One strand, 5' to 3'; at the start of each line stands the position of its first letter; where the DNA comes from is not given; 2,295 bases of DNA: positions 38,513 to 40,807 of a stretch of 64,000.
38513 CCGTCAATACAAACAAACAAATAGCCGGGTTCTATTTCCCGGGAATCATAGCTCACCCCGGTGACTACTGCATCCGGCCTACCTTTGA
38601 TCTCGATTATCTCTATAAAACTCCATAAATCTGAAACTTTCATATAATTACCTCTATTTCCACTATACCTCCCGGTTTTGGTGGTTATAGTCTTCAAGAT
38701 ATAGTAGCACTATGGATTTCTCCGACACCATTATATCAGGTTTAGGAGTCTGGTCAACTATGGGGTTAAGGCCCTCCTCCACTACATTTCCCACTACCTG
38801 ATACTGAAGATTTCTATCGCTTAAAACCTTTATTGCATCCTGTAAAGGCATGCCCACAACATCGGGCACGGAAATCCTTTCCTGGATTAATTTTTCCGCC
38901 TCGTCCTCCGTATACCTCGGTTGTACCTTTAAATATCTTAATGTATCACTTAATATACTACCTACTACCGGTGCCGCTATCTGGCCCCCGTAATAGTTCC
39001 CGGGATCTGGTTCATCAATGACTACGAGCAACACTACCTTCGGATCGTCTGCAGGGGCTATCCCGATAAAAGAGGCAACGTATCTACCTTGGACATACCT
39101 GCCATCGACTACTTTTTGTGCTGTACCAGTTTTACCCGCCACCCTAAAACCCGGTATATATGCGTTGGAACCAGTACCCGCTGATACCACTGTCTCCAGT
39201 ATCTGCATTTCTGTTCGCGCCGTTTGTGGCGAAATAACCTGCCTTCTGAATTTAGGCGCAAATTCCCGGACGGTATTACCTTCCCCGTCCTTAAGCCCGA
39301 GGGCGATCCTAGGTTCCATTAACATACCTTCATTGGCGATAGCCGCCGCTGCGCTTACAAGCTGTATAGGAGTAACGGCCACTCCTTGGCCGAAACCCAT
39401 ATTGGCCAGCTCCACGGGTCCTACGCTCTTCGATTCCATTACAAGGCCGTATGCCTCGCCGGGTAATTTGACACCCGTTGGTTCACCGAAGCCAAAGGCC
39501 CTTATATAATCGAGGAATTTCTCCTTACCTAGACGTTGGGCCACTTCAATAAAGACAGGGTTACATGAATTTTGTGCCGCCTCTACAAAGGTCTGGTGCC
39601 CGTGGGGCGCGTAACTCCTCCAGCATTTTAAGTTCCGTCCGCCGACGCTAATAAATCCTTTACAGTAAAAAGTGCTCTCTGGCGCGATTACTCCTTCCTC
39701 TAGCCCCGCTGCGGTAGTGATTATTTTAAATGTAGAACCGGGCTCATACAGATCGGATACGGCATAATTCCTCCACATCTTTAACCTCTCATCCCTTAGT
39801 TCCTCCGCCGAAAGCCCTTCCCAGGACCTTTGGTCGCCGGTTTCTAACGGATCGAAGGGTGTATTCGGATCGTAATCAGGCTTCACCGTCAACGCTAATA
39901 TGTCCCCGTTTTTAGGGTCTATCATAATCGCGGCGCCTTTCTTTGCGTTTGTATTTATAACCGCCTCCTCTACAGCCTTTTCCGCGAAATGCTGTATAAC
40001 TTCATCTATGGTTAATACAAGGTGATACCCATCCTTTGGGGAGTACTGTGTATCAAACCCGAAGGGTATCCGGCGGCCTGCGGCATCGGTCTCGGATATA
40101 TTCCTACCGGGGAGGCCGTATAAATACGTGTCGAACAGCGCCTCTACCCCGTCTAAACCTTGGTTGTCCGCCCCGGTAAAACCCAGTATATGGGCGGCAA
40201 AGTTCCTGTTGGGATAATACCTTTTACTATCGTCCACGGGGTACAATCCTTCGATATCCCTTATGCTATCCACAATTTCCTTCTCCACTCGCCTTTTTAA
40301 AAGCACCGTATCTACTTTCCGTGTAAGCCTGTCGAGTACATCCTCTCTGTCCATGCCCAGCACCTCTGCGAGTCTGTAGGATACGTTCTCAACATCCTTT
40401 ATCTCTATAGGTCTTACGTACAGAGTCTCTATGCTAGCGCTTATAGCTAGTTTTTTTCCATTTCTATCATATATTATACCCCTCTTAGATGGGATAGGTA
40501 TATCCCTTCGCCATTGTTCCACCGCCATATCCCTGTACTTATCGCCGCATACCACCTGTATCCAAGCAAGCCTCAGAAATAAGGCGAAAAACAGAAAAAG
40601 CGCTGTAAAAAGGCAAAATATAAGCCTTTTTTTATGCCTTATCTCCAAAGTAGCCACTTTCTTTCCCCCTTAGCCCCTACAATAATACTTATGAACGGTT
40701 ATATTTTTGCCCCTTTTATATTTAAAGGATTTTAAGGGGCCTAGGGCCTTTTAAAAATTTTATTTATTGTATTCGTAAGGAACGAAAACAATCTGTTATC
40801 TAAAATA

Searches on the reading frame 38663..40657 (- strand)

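Call 89: search_protein_families(library=pfam, proteins=[window:38663-40657:-], max_evalue=1e-8)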
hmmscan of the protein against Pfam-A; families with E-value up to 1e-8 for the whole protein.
window:38663-40657:- (664 aa): 3 families
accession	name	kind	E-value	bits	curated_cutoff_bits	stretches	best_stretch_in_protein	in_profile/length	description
PF00905.27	Transpeptidase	-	3.2e-80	270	22.1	1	241-569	1-298/299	Penicillin binding protein transpeptidase domain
PF03717.20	PBP_dimer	-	6.1e-18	66.3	24.4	1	55-197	2-176/180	Penicillin-binding Protein dimerisation domain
PF03793.24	PASTA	-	3.6e-09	36.9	23.2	1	596-655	2-63/64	PASTA domain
